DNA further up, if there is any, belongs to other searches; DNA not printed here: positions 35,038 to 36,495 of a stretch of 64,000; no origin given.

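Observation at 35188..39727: Sigma-54 activator with a REC-like domain and a CxxC-x4-CxxC knuckle upstream of an operon of DUF4388-like protein, small outer-membrane beta-barrel and pentaheme cytochrome c lipoprotein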

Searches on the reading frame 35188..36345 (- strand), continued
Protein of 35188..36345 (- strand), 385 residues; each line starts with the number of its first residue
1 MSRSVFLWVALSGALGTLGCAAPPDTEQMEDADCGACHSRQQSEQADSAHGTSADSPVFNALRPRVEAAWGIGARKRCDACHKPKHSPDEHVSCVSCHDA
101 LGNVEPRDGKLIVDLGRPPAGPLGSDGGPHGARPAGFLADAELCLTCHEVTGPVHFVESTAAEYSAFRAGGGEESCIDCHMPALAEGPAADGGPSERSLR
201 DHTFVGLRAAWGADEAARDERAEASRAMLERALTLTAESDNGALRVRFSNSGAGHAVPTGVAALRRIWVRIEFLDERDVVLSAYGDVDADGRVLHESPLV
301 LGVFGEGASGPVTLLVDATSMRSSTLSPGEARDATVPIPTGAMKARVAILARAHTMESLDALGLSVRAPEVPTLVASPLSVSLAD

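Call 42: fold_search(model_id=the predicted structure, library=pdb)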
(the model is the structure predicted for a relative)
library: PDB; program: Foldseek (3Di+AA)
matches with E <= 10: 1423; with E <= 0.001: 5
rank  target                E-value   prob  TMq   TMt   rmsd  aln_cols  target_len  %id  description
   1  5ze8                  1.7e-13  1.00  0.64  0.64   5.4       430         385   20  Crystal structure of a penta-heme cytochrome c552 from Thermochromatium tepidum (released 2018-04-25)
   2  5hdw                  4.3e-04  0.98  0.17  0.38   7.4       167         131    6  ApaG Domain of FBxo3 (released 2016-04-06)
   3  1xq4_A                6.5e-04  1.00  0.18  0.47   6.7       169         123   12  Crystal Structure of the Putative ApaA Protein from Bordetella pertussis, Northeast Structural Genomics Target BeR40 (released 2004-11-09)
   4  1xq4_C                6.9e-04  1.00  0.19  0.48   6.7       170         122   12  Crystal Structure of the Putative ApaA Protein from Bordetella pertussis, Northeast Structural Genomics Target BeR40 (released 2004-11-09)
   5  1do6_A                9.9e-04  0.99  0.18  0.43   7.0       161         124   10  CRYSTAL STRUCTURE OF SUPEROXIDE REDUCTASE IN THE OXIDIZED STATE AT 2.0 ANGSTROM RESOLUTION (released 2000-03-24)
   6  3hn3_E                1.1e-03  0.99  0.15  0.11   6.0       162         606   11  Human beta-glucuronidase at 1.7 A resolution (released 2009-12-01)
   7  2f1e_MODEL_1_A        1.1e-03  0.97  0.17  0.41   7.0       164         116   10  Solution structure of ApaG protein (released 2006-10-24)
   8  1xq4_B                1.2e-03  0.99  0.18  0.46   6.7       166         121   12  Crystal Structure of the Putative ApaA Protein from Bordetella pertussis, Northeast Structural Genomics Target BeR40 (released 2004-11-09)
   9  3hn3_A                1.4e-03  0.99  0.16  0.11   5.7       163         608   11  Human beta-glucuronidase at 1.7 A resolution (released 2009-12-01)
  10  3hn3_D                1.5e-03  0.99  0.16  0.11   5.8       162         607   10  Human beta-glucuronidase at 1.7 A resolution (released 2009-12-01)
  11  1tza_A                2.0e-03  0.99  0.18  0.44   7.8       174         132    9  X-ray structure of Northeast Structural Genomics Consortium target SoR45 (released 2004-07-27)
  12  3hn3_B                2.0e-03  0.99  0.16  0.11   5.8       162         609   10  Human beta-glucuronidase at 1.7 A resolution (released 2009-12-01)
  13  3isy                  2.8e-03  0.99  0.19  0.49   6.1       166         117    8  Crystal structure of an intracellular proteinase inhibitor (ipi, bsu11130) from bacillus subtilis at 2.61 A resolution (released 2009-09-15)
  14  8yvk_E                3.3e-03  0.98  0.16  0.42   8.1       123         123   13  Neuraminidase of A/Red knot/Delaware Bay/310/2016 H10N4 in complex with CAV-F6 Fab (released 2025-07-02)
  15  1tza_B                4.7e-03  0.98  0.19  0.46   7.2       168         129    9  X-ray structure of Northeast Structural Genomics Consortium target SoR45 (released 2004-07-27)
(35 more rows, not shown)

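Call 43: search_solved_structures(query=A3, max_evalue=1, show_alignments=1)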
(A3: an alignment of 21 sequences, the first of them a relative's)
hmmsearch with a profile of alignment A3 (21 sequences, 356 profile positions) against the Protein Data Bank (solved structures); distinct sequences matched with E-value up to 1: 7.
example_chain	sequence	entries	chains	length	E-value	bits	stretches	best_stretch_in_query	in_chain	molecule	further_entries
5ze8_A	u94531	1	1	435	9.1e-13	51.2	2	129-313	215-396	cytochrome c552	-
9wt9_A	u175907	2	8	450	2.4e-12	49.7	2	83-269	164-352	Cytochrome c,Multiheme cytochrome c selenoprotein mutant (MccSep U325A) | Cytochrome c,Multiheme cytochrome c selenoprotein (MccSep)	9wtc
9wt8_A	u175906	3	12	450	5.7e-12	48.5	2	83-269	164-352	Cytochrome c,Multiheme cytochrome c selenoprotein (MccSep)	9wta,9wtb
1bvb_A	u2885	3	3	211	2.9e-06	29.8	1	27-94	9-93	CYTOCHROME C-554 | CYTOCHROME C554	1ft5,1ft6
4rkm_A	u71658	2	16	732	0.045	16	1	27-49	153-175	MccA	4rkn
2c1d_A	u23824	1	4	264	0.11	14.6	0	166-197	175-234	SOXA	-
8tnm_A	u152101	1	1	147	0.59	12.3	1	263-335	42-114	UNC_079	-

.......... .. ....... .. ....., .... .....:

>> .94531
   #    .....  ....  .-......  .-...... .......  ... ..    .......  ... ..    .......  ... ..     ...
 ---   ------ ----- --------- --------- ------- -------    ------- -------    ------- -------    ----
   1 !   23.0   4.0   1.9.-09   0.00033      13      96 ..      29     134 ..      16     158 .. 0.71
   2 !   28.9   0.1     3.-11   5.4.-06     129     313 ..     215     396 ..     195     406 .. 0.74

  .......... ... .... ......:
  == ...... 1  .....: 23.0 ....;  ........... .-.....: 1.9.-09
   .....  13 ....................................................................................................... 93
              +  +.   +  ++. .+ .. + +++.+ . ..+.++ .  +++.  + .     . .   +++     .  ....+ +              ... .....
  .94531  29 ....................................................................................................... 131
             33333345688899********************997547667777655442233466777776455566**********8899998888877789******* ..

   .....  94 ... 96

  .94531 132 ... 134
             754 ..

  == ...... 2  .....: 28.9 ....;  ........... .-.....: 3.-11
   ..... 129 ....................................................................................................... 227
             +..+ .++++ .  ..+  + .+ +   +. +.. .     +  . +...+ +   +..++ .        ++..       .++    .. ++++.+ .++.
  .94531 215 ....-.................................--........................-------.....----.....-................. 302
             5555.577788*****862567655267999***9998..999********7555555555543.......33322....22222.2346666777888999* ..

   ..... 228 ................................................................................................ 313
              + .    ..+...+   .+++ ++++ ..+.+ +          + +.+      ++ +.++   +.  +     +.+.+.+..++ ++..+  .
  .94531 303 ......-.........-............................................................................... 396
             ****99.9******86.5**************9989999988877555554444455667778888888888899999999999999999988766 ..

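Call 51: search_solved_structures(query=A3, max_evalue=0.0001, show_alignments=3)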
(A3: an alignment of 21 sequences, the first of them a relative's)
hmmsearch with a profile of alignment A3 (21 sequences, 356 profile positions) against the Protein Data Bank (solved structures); distinct sequences matched with E-value up to 0.0001: 4.
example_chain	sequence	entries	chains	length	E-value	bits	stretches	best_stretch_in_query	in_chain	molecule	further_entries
5ze8_A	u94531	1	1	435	9.1e-13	51.2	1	129-313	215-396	cytochrome c552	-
9wt9_A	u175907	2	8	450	2.4e-12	49.7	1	83-269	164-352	Cytochrome c,Multiheme cytochrome c selenoprotein mutant (MccSep U325A) | Cytochrome c,Multiheme cytochrome c selenoprotein (MccSep)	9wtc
9wt8_A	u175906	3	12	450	5.7e-12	48.5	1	83-269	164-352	Cytochrome c,Multiheme cytochrome c selenoprotein (MccSep)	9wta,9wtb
1bvb_A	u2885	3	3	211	2.9e-06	29.8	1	27-94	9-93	CYTOCHROME C-554 | CYTOCHROME C554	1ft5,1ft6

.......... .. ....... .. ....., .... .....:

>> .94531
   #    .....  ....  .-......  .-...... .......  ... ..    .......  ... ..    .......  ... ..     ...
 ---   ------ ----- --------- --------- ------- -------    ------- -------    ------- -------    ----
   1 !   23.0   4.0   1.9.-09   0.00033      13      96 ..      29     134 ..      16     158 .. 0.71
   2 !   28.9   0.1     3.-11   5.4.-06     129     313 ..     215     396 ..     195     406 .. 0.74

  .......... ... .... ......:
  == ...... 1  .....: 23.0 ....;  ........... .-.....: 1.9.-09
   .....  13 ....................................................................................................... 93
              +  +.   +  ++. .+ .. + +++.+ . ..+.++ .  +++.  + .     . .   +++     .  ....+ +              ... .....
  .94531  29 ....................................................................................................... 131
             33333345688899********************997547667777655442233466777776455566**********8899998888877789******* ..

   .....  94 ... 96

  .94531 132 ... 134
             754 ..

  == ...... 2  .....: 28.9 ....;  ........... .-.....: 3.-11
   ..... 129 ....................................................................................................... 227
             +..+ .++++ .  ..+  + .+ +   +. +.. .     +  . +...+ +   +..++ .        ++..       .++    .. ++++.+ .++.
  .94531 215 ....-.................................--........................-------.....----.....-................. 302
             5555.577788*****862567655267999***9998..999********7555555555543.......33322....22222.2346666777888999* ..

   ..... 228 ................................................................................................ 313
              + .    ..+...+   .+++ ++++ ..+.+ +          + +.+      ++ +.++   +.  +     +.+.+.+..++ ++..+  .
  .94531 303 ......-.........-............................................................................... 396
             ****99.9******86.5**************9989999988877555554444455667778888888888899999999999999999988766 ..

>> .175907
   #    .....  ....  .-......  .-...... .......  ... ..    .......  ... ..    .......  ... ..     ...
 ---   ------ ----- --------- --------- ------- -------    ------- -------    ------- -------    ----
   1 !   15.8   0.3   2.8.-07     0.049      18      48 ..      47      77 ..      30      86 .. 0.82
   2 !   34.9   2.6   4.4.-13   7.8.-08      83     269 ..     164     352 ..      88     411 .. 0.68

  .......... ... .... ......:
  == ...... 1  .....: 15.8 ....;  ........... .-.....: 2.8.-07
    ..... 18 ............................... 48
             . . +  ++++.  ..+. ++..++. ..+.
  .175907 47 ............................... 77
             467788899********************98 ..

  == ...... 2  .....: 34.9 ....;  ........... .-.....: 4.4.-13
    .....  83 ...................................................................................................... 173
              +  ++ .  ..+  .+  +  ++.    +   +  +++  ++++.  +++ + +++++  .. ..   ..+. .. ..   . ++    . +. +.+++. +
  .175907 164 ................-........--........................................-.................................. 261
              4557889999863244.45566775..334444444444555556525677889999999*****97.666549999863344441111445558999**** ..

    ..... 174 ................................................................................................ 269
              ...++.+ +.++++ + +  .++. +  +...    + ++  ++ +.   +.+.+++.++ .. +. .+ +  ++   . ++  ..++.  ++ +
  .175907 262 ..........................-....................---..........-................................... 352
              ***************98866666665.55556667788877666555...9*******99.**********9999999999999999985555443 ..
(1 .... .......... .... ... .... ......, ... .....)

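Call 63: search_protein_families(library=pfam, proteins=[L047:2724-3905:+, L047:3951-4487:+, L047:4484-5311:+, L023:2985-3536:+, L023:3533-4372:+, L027:2401-3549:+], max_evalue=0.01)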
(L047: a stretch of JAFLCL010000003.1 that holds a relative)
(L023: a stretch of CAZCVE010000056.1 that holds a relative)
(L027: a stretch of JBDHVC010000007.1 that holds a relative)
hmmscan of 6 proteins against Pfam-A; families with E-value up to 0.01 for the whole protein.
L047:2724-3905:+ (393 aa): 0 families

L047:3951-4487:+ (178 aa): 3 families
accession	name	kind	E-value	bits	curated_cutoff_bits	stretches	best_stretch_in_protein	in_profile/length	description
PF08281.18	Sigma70_r4_2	-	5e-13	48.9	25.7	1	111-163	2-54/54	Sigma-70, region 4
PF04542.20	Sigma70_r2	-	1.7e-10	41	24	1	14-79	1-68/71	Sigma-70 region 2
PF04545.22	Sigma70_r4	-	6.9e-07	29.1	24.1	1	116-161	1-46/50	Sigma-70, region 4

L047:4484-5311:+ (275 aa): 0 families

L023:2985-3536:+ (183 aa): 5 families
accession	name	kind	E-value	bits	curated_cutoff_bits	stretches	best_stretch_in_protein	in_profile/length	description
PF08281.18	Sigma70_r4_2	-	3.9e-11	42.8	25.7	1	111-163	2-54/54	Sigma-70, region 4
PF04542.20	Sigma70_r2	-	2.7e-10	40.3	24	1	14-79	1-68/71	Sigma-70 region 2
PF04545.22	Sigma70_r4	-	6.1e-06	26.1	24.1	1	116-161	1-46/50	Sigma-70, region 4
PF02001.22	DUF134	-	0.001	20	27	1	119-167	34-82/98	Protein of unknown function DUF134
PF07638.17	Sigma70_ECF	-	0.0095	16.3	21.1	0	61-167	72-183/185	ECF sigma factor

L023:3533-4372:+ (279 aa): 0 families

L027:2401-3549:+ (382 aa): 0 families

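Call 64: search_protein_families(library=ncbifam, proteins=[L047:2724-3905:+, L047:3951-4487:+, L047:4484-5311:+, L023:2985-3536:+, L023:3533-4372:+, L027:2401-3549:+], max_evalue=0.01)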
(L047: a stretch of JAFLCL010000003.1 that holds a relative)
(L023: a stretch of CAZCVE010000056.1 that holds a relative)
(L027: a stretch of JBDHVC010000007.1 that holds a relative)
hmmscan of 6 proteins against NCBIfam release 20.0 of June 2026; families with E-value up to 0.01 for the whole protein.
L047:2724-3905:+ (393 aa): 0 families

L047:3951-4487:+ (178 aa): 85 families (the best 25 are shown)
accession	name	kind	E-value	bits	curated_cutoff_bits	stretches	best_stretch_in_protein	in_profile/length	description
NF009171.0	PRK12518.1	equivalog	3.4e-26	92.2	208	1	5-168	23-185/191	RNA polymerase sigma factor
TIGR02937.1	sigma70-ECF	superfamily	3.4e-25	88.6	42.9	1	11-166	3-164/165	sigma-70 family RNA polymerase sigma factor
NF009166.1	PRK12513.1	equivalog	3.3e-22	79.1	206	1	11-169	24-188/193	RNA polymerase sigma factor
NF007225.0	PRK09643.1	equivalog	1.1e-18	67.7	190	1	4-170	22-185/204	RNA polymerase sigma factor SigM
TIGR02983.1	SigE-fam_strep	subfamily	4.8e-18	65.6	141.55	1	8-167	5-158/162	SigE family RNA polymerase sigma factor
NF006930.0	PRK09415.1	subfamily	7.1e-18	65.1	198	1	15-168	22-176/179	RNA polymerase factor sigma C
TIGR02985.1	Sig70_bacteroi1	subfamily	8.6e-18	65.1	126.4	1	10-165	2-160/162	RNA polymerase sigma-70 factor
NF007215.0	PRK09637.1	equivalog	5.6e-17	62.3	212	1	32-167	24-154/181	RNA polymerase sigma factor SigZ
NF058625.1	sigma_PG0214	equivalog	1.6e-16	60.5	130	1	11-165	6-159/170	GFO_1088 family ECF-type sigma factor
NF009185.0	PRK12533.1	equivalog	2e-16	60.3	248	1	29-169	49-195/231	RNA polymerase sigma factor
NF008888.0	PRK11922.1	equivalog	7e-16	58.5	204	1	9-168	30-197/231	RNA polymerase sigma factor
TIGR02959.1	SigZ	equivalog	1.4e-15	57.5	168.65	1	32-167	18-148/170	RNA polymerase sigma factor SigZ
NF009176.0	PRK12524.1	equivalog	3.4e-15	56.4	264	1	15-165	32-182/196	RNA polymerase sigma factor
NF010500.0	PRK13919.1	subfamily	4.5e-15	56.3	226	1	11-164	25-180/186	putative RNA polymerase sigma E protein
TIGR02989.1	Sig-70_gvs1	subfamily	6.8e-15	55.3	124.55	1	10-164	2-155/158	RNA polymerase sigma-70 factor, Rhodopirellula/Verrucomicrobium family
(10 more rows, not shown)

L047:4484-5311:+ (275 aa): 0 families

L023:2985-3536:+ (183 aa): 87 families (the best 25 are shown)
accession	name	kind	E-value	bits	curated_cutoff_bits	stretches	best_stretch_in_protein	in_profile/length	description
NF009171.0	PRK12518.1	equivalog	2.3e-25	89.5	208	1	7-170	25-187/191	RNA polymerase sigma factor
TIGR02937.1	sigma70-ECF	superfamily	4e-25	88.4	42.9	1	11-167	3-165/165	sigma-70 family RNA polymerase sigma factor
NF009166.1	PRK12513.1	equivalog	4.3e-21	75.5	206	1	11-170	24-189/193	RNA polymerase sigma factor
NF006930.0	PRK09415.1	subfamily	9e-19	68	198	1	16-168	23-176/179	RNA polymerase factor sigma C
TIGR02983.1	SigE-fam_strep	subfamily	3.2e-18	66.1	141.55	1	9-168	6-159/162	SigE family RNA polymerase sigma factor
TIGR02985.1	Sig70_bacteroi1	subfamily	1.4e-17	64.4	126.4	1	10-167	2-162/162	RNA polymerase sigma-70 factor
NF007215.0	PRK09637.1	equivalog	5.8e-17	62.2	212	1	32-167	24-154/181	RNA polymerase sigma factor SigZ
NF009176.0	PRK12524.1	equivalog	9.6e-17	61.4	264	1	15-176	32-192/196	RNA polymerase sigma factor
NF009185.0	PRK12533.1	equivalog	1.2e-16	61.1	248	1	28-171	48-197/231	RNA polymerase sigma factor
NF058625.1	sigma_PG0214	equivalog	1.3e-16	60.8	130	1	10-171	5-165/170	GFO_1088 family ECF-type sigma factor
NF010500.0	PRK13919.1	subfamily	5.7e-16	59.2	226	1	11-164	25-180/186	putative RNA polymerase sigma E protein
NF007225.0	PRK09643.1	equivalog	6.3e-16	58.7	190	1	4-170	22-185/204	RNA polymerase sigma factor SigM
TIGR02959.1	SigZ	equivalog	8e-16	58.3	168.65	1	32-167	18-148/170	RNA polymerase sigma factor SigZ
NF004113.0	PRK05602.1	equivalog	9.3e-16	58.1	208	1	19-173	55-207/211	RNA polymerase sigma factor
NF008888.0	PRK11922.1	equivalog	1.1e-15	57.8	204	1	10-170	31-199/231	RNA polymerase sigma factor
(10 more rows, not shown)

L023:3533-4372:+ (279 aa): 0 families

L027:2401-3549:+ (382 aa): 0 families
